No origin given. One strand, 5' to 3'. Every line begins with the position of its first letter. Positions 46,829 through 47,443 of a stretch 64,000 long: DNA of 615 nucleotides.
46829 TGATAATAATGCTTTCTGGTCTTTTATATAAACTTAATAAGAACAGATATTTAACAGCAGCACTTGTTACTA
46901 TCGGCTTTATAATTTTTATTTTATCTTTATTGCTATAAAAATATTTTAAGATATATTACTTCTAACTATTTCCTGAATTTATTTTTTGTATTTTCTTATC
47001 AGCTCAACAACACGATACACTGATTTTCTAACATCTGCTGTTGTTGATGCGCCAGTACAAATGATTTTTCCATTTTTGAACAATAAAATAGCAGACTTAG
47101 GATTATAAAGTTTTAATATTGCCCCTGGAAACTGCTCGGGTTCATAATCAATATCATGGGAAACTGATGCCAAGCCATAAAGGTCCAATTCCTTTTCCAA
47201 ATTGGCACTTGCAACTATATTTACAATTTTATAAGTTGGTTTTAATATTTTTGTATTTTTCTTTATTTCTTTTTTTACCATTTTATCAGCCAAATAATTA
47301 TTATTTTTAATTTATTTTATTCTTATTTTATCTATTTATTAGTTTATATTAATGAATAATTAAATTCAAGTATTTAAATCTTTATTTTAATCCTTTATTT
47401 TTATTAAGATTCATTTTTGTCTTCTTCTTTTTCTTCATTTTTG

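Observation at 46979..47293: Half-size TBP: a single TBP repeat encoded as a stand-alone 104-aa protein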

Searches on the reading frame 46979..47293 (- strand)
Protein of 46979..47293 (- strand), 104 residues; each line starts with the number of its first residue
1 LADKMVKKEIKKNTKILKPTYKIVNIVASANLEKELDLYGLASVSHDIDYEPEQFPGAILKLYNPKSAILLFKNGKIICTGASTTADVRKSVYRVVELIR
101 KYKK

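Call 3: search_protein_families(library=pfam, proteins=[window:46979-47293:-], max_evalue=1)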
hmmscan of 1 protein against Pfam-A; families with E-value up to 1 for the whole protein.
window:46979-47293:- (104 aa): 1 family
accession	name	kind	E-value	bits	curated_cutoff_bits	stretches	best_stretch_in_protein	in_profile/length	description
PF00352.27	TBP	-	1.3e-25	89.5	22.9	1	21-102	2-85/85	Transcription factor TFIID (or TATA-binding protein, TBP)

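Call 4: search_solved_structures(query=window:46979-47293:-, max_evalue=1, show_alignments=3)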
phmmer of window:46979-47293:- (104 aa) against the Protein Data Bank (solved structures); distinct sequences matched with E-value up to 1: 35.
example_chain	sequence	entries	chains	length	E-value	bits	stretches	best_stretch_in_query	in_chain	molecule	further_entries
1mp9_A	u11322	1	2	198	5.1e-35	122.8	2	18-102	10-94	TATA-binding protein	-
2z8u_A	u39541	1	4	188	2.9e-34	120.4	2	17-98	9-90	TATA-box-binding protein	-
1ais_A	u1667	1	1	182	5.9e-33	116.2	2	19-102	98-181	PROTEIN (TATA-BINDING PROTEIN)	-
1pcz_A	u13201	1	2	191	6e-33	116.2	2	19-102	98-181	TATA-BINDING PROTEIN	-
1d3u_A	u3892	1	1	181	7.6e-33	115.9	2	19-102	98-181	TATA-BINDING PROTEIN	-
7z7n_D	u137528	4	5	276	8.4e-27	96.5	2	20-99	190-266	Putative tata-box binding protein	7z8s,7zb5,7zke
4wzs_D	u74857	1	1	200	1.6e-26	95.6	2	20-99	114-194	ECU04_1440 protein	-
3oc3_C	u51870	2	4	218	2.3e-26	95.1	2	20-99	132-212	TRANSCRIPTION INITIATION FACTOR TFIID (TFIID-1)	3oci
3eik_A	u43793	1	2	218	2.3e-26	95.1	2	20-99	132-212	TATA-box-binding protein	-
1vto_A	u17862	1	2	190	1.4e-25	92.6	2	17-92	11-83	TATA BINDING PROTEIN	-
1qn3_A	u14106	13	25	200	1.6e-25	92.4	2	16-92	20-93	TRANSCRIPTION INITIATION FACTOR TFIID-1 | TATA-BOX-BINDING PROTEIN | PROTEIN (TATA BINDING PROTEIN (TBP))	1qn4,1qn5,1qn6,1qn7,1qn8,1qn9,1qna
9ow7_B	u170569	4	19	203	1.7e-25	92.3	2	16-92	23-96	TATA-box-binding protein 1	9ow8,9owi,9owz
1vtl_E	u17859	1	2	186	1.8e-25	92.3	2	18-92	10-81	TATA BINDING PROTEIN (TBP)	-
6ueo_A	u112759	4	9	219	2.3e-25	91.9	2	16-92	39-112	TATA-box-binding protein 1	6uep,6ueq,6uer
6njq_B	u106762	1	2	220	2.4e-25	91.9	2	16-92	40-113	TATA-box-binding protein 1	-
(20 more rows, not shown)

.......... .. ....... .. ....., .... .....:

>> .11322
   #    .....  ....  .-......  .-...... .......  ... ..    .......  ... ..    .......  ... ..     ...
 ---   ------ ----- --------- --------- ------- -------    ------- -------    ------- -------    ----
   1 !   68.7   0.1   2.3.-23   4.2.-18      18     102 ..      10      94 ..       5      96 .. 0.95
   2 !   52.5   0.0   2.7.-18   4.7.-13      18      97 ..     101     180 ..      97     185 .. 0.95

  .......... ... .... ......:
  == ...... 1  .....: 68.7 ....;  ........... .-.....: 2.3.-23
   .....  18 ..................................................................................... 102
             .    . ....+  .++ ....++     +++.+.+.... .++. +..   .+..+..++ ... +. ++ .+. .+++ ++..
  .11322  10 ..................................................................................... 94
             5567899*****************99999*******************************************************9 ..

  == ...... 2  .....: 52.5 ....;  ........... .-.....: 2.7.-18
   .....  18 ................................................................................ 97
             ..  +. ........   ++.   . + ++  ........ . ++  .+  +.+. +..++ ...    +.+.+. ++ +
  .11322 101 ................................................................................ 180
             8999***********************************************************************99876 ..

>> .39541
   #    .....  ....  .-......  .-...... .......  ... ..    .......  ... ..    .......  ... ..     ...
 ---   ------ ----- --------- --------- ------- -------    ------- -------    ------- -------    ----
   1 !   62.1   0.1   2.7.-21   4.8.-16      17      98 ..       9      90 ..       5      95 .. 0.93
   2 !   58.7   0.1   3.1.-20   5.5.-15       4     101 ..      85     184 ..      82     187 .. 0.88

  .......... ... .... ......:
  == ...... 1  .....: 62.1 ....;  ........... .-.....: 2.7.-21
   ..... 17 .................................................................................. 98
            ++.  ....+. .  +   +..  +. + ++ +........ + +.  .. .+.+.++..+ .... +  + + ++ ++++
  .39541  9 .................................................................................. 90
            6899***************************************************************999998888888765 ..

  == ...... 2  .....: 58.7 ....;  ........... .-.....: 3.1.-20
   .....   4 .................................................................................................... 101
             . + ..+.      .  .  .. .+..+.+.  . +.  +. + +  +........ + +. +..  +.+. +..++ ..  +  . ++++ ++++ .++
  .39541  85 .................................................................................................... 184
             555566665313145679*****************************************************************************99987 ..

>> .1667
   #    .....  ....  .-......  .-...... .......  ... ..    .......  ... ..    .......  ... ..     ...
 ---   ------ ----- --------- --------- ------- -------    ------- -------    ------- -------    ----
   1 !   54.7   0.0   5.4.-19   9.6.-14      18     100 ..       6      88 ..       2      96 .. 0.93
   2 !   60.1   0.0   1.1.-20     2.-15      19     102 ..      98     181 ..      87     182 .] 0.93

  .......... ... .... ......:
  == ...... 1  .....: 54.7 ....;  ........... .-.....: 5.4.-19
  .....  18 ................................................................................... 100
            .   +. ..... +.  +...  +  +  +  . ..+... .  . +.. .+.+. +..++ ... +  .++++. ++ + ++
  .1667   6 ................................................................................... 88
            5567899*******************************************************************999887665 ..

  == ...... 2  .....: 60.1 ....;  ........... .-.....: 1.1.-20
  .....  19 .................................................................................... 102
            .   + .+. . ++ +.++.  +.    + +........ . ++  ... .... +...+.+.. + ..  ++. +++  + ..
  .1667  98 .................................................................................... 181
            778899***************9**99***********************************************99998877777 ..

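Call 5: search_protein_families(library=ncbifam, proteins=[window:46979-47293:-], max_evalue=1)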
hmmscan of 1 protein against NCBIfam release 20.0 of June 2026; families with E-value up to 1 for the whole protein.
window:46979-47293:- (104 aa): 10 families
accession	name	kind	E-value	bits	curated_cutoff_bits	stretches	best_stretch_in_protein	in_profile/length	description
NF001592.0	PRK00394.1-1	equivalog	1.6e-24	86.4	270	1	17-102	4-89/194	TATA-box-binding protein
NF001595.0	PRK00394.1-5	subfamily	4.7e-23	81.9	288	1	18-101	5-88/186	TATA-box-binding protein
NF001597.0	PRK00394.2-2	subfamily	1.1e-22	80.4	255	1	20-100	5-85/183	TATA-box-binding protein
NF001594.0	PRK00394.1-3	equivalog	4.4e-22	78.3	278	1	19-101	3-85/182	TATA-box-binding protein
NF001593.0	PRK00394.1-2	subfamily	4.7e-22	78.3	181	1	14-102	93-183/184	TATA-box-binding protein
NF001601.0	PRK00394.2-6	equivalog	3.1e-21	75.7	316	1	22-96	98-172/181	TATA-box-binding protein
NF001600.0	PRK00394.2-5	equivalog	3.4e-20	72.4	308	1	17-98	96-179/186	TATA-box-binding protein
NF001598.0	PRK00394.2-3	equivalog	2.4e-19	69.7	330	1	22-100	8-86/184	TATA-box-binding protein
NF001599.0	PRK00394.2-4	subfamily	9.9e-17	61.3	307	1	8-95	85-173/185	TATA-box-binding protein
NF001596.0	PRK00394.2-1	subfamily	2.2e-15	56.9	347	1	15-94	91-172/183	TATA-box-binding protein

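Call 9: find_homologous_proteins(query=window:46979-47293:-, max_evalue=0.00001)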
Query window:46979-47293:- (104 aa): 1147 proteins with E <= 0.00001 among 1152 candidates; the best 120 are listed.
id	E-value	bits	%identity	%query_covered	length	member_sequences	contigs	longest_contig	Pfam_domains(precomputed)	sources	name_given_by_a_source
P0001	9.2e-57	207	100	96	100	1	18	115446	PF00352.28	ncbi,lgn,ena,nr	ncbi:MAG: hypothetical protein M1168_01180 [Candidatus Marsarchaeota archaeon]|nr:hypothetical prote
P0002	1.4e-53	197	57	98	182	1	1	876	PF00352.28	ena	-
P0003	1.2e-52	194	55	95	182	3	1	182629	PF00352.28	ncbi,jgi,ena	-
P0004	8.2e-51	188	58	82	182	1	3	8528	PF00352.28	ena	-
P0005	1.3e-50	187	49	94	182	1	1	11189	PF00352.28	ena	-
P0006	1.4e-50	187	49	94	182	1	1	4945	PF00352.28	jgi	-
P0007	2.0e-49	183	55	83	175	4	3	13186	PF00352.28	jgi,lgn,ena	-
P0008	8.8e-49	181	52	82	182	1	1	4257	PF00352.28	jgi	-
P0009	9.1e-49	181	52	82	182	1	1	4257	PF00352.28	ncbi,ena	ncbi:MAG: TATA-box-binding protein [Candidatus Micrarchaeia archaeon]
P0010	1.0e-48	181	47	94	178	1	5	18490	PF00352.28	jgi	-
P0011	5.8e-48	179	54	82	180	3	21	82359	PF00352.28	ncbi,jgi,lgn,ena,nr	ncbi:MAG: TATA-box-binding protein [archaeon]|jgi:transcription initiation factor TFIID TATA-box-bin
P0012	5.9e-48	179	51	94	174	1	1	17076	PF00352.28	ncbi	ncbi:MAG: TATA-box-binding protein, partial [Candidatus Diapherotrites archaeon]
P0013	1.2e-47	178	48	92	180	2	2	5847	PF00352.28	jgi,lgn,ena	-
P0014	1.9e-47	177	46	96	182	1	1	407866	PF00352.28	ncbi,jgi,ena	ncbi:MAG: TATA-box-binding protein [Candidatus Micrarchaeia archaeon]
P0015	2.1e-47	177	56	81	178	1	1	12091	PF00352.28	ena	-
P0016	3.0e-47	176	48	87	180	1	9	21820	PF00352.28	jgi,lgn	jgi:transcription initiation factor TFIID TATA-box-binding protein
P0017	3.5e-47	176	58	80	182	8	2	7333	PF00352.28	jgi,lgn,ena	-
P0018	4.0e-47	176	57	81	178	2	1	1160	PF00352.28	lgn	-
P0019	5.9e-47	176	47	95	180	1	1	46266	PF00352.28,PF11858.15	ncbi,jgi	-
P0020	9.7e-47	175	58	78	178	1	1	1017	PF00352.28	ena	-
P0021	1.1e-46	175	55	79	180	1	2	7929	PF00352.28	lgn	-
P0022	1.2e-46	174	55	80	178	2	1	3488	PF00352.28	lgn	-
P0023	1.4e-46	174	50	98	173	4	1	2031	PF00352.28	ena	-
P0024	1.4e-46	174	54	81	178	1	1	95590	PF00352.28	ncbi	-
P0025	1.5e-46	174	49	84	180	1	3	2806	PF00352.28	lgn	-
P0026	1.8e-46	174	49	85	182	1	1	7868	PF00352.28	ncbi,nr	ncbi:MAG: TATA-box-binding protein [Candidatus ainarchaeum sp.]|nr:TATA-box-binding protein [Candida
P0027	2.7e-46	173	56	81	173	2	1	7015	PF00352.28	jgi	jgi:transcription initiation factor TFIID TATA-box-binding protein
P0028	3.6e-46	173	45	98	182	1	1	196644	PF00352.28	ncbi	-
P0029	4.1e-46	173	53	90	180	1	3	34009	PF00352.28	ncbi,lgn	-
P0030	4.2e-46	173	49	92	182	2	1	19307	PF00352.28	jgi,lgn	-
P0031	4.5e-46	173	42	99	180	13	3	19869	PF00352.28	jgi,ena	-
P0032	5.0e-46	173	54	80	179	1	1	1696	PF00352.28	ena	-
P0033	5.6e-46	172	53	80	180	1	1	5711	PF00352.28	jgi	jgi:transcription initiation factor TFIID TATA-box-binding protein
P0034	5.7e-46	172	55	81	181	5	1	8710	PF00352.28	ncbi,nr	ncbi:MAG: TATA-box-binding protein [Candidatus Diapherotrites archaeon]|nr:TATA-box-binding protein 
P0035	6.4e-46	172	43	99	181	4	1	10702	PF00352.28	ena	-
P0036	6.5e-46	172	48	97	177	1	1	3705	PF00352.28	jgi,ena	-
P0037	7.0e-46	172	56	81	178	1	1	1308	PF00352.28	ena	-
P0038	7.8e-46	172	53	88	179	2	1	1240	PF00352.28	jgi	-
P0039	7.8e-46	172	45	97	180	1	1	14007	PF00352.28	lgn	-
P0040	1.1e-45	172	42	99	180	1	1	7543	PF00352.28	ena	-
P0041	1.1e-45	172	46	90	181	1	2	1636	PF00352.28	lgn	-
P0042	1.3e-45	171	56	81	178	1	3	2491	PF00352.28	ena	-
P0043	1.4e-45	171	50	98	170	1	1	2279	PF00352.28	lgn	-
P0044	1.6e-45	171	57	81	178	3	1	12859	PF00352.28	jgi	-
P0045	2.0e-45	171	52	80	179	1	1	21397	PF00352.28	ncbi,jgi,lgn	-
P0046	2.0e-45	171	56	75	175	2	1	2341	PF00352.28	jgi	jgi:transcription initiation factor TFIID TATA-box-binding protein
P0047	2.8e-45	170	48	99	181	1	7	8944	PF00352.28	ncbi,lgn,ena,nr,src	ncbi:MAG TPA: TATA-box-binding protein [archaeon]|nr:TATA-box-binding protein [archaeon]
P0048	3.6e-45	170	51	79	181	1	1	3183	PF00352.28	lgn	-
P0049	4.2e-45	170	52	95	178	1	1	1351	PF00352.28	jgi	jgi:transcription initiation factor TFIID TATA-box-binding protein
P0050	5.0e-45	169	53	80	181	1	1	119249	PF00352.28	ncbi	-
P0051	5.1e-45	169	52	80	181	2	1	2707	PF00352.28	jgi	-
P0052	1.4e-44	168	53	88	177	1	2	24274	PF00352.28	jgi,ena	jgi:transcription initiation factor TFIID TATA-box-binding protein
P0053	1.7e-44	168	40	97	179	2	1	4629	PF00352.28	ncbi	-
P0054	1.7e-44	168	47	95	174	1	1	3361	PF00352.28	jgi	jgi:transcription initiation factor TFIID TATA-box-binding protein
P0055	1.9e-44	168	54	81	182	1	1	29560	PF00352.28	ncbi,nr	ncbi:MAG: TATA-box-binding protein [Candidatus Diapherotrites archaeon]|nr:TATA-box-binding protein 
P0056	2.1e-44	167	55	81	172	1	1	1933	PF00352.28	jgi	-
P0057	2.2e-44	167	55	84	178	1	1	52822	PF00352.28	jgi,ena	-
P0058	2.4e-44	167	49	84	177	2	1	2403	PF00352.28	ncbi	-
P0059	2.8e-44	167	49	81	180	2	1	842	PF00352.28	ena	-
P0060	3.0e-44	167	50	98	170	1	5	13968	PF00352.28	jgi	-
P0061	3.9e-44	166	51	95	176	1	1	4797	PF00352.28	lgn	-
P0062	3.9e-44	166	47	94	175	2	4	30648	PF00352.28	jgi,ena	-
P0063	5.3e-44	166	50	98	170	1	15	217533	PF00352.28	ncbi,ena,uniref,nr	ncbi:MAG TPA: TATA-box-binding protein [Candidatus Diapherotrites archaeon]|uniref:TATA-box-binding 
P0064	9.3e-44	165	52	82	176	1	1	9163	PF00352.28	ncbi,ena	-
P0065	9.7e-44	165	47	92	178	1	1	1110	PF00352.28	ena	-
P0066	2.0e-43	164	49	78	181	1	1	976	PF00352.28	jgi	jgi:transcription initiation factor TFIID TATA-box-binding protein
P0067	4.8e-43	163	51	95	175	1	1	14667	PF00352.28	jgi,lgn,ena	-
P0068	5.1e-43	163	46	95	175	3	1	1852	PF00352.28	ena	-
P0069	6.5e-43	163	53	76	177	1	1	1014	PF00352.28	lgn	-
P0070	1.1e-42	162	51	74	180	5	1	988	PF00352.28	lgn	-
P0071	2.4e-42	161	66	64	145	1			PF00352.28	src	-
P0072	6.2e-42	159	74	96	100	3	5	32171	PF00352.28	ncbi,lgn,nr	ncbi:MAG: hypothetical protein M1331_01085 [Candidatus Marsarchaeota archaeon]|nr:hypothetical prote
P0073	1.8e-41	158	47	89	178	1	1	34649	PF00352.28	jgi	-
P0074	4.7e-41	157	51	80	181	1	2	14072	PF00352.28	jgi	-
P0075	1.4e-40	155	56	81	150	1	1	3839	PF00352.28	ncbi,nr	ncbi:TATA-box-binding protein, partial [Candidatus Micrarchaeota archaeon]|nr:TATA-box-binding prote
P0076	9.2e-40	152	47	88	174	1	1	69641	PF00352.28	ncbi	-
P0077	4.5e-39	150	56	83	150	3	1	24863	PF00352.28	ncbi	ncbi:MAG: hypothetical protein QXV44_02010, partial [Candidatus Anstonellaceae archaeon]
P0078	1.1e-38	149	77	88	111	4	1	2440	PF00352.28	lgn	-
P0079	5.9e-38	147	53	70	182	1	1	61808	PF14729.13,PF00352.28,PF11858.15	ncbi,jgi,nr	ncbi:MAG: TATA-box-binding protein [Candidatus Micrarchaeota archaeon]|nr:TATA-box-binding protein [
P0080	1.6e-37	145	44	94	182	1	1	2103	PF00352.28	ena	-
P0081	1.6e-37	145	72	90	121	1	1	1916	PF00352.28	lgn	-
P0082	1.6e-37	145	49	80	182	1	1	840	PF00352.28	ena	-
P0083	2.9e-37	144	73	81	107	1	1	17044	PF00352.28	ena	-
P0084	3.0e-37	144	73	86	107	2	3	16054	PF00352.28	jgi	jgi:transcription initiation factor TFIID TATA-box-binding protein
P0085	3.1e-37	144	72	90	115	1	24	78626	PF00352.28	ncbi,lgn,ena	-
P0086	3.5e-37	144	45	99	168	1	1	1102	PF00352.28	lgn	-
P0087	1.1e-36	143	47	95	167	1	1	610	PF00352.28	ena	-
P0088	1.8e-36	142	48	94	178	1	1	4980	PF00352.28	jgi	-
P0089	2.0e-36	142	72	85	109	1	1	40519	PF00352.28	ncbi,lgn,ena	-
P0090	2.2e-36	142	48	95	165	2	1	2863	PF00352.28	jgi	jgi:transcription initiation factor TFIID TATA-box-binding protein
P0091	2.5e-36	142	70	90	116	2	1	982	PF00352.28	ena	-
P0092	3.6e-36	141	47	97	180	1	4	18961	PF00352.28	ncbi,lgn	ncbi:MAG: TATA-box-binding protein [Candidatus Aenigmatarchaeota archaeon]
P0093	3.7e-36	141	65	99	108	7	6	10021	PF00352.28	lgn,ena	-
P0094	4.5e-36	141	72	85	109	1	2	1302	PF00352.28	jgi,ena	-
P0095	4.7e-36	141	73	85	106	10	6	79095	PF00352.28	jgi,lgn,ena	jgi:transcription initiation factor TFIID TATA-box-binding protein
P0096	5.1e-36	141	73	85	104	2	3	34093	PF00352.28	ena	-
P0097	5.1e-36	141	73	85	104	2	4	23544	PF00352.28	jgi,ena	jgi:transcription initiation factor TFIID TATA-box-binding protein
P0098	5.2e-36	140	44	99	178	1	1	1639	PF00352.28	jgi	jgi:transcription initiation factor TFIID TATA-box-binding protein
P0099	5.5e-36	140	70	88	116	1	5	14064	PF00352.28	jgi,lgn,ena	jgi:transcription initiation factor TFIID TATA-box-binding protein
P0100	6.1e-36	140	44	97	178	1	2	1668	PF00352.28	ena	-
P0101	6.4e-36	140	72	85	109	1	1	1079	PF00352.28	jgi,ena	-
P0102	7.6e-36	140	42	100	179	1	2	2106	PF00352.28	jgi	jgi:transcription initiation factor TFIID TATA-box-binding protein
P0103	8.2e-36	140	47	95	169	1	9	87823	PF00352.28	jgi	-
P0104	8.4e-36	140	47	82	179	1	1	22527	PF00352.28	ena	-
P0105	9.2e-36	140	69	86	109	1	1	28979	PF00352.28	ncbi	-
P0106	1.2e-35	139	42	100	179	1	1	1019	PF00352.28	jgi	jgi:transcription initiation factor TFIID TATA-box-binding protein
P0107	1.5e-35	139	66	99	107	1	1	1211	PF00352.28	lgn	-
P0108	1.5e-35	139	71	86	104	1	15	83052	PF00352.28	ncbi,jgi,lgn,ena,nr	ncbi:MAG: hypothetical protein M1559_00130 [Candidatus Marsarchaeota archaeon]|jgi:transcription ini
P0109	1.6e-35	139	71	86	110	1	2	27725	PF00352.28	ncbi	-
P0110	1.7e-35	139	70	85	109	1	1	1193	PF00352.28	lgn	-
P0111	2.0e-35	139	44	81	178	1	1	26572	PF00352.28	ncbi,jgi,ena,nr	ncbi:MAG: TATA-box-binding protein [Candidatus Aenigmarchaeota archaeon]|nr:TATA-box-binding protein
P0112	2.2e-35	139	71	86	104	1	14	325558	PF00352.28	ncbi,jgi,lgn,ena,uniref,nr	ncbi:MAG: hypothetical protein LVQ97_03665 [Candidatus Micrarchaeales archaeon]|jgi:TATA-box binding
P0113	2.2e-35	139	71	86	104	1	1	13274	PF00352.28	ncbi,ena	-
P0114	2.2e-35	138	71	86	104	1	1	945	PF00352.28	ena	-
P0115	2.3e-35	138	70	84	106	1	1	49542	PF00352.28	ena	-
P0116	2.4e-35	138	45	97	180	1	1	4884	PF00352.28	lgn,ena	-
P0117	2.6e-35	138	72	85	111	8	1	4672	PF00352.28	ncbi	-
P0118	2.7e-35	138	75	84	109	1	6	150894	PF00352.28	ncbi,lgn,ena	-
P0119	2.7e-35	138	46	80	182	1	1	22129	PF00352.28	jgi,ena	-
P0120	2.8e-35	138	43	97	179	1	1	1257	PF00352.28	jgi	jgi:transcription initiation factor TFIID TATA-box-binding protein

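Call 19: list_cluster_members(proteins=[P0001, P0072, P0085, P0108, P0112, P0118, P0089, P0105, P0109, P0117])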
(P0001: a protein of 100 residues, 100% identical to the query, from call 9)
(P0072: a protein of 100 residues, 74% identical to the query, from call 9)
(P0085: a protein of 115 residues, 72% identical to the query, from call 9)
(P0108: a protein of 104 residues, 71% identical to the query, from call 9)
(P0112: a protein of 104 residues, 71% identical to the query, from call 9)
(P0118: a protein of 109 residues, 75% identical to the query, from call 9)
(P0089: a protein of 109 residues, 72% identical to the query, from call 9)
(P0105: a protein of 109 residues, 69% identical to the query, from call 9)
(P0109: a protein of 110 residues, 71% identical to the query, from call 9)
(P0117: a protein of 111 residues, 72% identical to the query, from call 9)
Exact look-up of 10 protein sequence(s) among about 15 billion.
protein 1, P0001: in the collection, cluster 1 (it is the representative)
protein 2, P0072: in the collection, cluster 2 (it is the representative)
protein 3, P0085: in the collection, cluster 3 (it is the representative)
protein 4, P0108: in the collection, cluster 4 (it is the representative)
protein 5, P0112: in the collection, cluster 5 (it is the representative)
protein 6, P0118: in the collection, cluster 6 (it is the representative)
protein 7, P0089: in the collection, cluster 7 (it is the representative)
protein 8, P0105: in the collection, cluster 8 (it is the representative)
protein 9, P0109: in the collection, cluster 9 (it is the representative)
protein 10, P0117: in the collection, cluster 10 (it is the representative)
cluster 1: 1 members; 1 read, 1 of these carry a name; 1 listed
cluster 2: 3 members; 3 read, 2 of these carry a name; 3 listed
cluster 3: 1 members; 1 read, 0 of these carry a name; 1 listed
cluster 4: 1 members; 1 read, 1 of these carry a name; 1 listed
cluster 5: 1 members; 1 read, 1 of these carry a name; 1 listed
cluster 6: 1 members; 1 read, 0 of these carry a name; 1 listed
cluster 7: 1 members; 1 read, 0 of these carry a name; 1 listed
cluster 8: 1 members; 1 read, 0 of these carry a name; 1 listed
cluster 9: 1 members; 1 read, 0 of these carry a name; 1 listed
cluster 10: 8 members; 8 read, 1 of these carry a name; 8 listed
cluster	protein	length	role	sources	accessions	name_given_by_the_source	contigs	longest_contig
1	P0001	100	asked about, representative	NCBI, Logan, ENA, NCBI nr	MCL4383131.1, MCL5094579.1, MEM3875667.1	MAG: hypothetical protein M1168_01180 [Candidatus Marsarchaeota archaeon] | hypothetical protein [Candidatus Marsarchaeota archaeon]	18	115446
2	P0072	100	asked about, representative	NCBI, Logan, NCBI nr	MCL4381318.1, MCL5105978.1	MAG: hypothetical protein M1331_01085 [Candidatus Marsarchaeota archaeon] | hypothetical protein [Candidatus Marsarchaeota archaeon]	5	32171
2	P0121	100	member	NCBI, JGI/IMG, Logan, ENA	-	transcription initiation factor TFIID TATA-box-binding protein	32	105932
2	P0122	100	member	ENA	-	-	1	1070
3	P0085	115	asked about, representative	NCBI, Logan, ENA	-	-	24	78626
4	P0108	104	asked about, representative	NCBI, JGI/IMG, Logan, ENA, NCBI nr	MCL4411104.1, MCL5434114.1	MAG: hypothetical protein M1559_00130 [Candidatus Marsarchaeota archaeon] | transcription initiation factor TFIID TATA-box-binding protein | hypothetical protein [Candidatus Marsarchaeota archaeon]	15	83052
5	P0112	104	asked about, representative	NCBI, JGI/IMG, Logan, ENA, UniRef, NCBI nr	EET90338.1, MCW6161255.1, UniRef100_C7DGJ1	MAG: hypothetical protein LVQ97_03665 [Candidatus Micrarchaeales archaeon] | TATA-box binding protein (TBP), component of TFIID and TFIIIB | TATA-box binding family protein n=1 Tax=Candidatus Micrarchaeum acidiphilum ARMAN-2 ...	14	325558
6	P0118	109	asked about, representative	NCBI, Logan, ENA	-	-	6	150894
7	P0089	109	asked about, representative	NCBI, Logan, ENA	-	-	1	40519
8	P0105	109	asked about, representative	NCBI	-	-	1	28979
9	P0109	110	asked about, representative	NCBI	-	-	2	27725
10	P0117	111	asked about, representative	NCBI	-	-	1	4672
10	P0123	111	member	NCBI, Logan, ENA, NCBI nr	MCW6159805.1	MAG: hypothetical protein LVQ95_01805 [Candidatus Micrarchaeales archaeon] | hypothetical protein [Candidatus Micrarchaeales archaeon]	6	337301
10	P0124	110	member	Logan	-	-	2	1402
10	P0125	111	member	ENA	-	-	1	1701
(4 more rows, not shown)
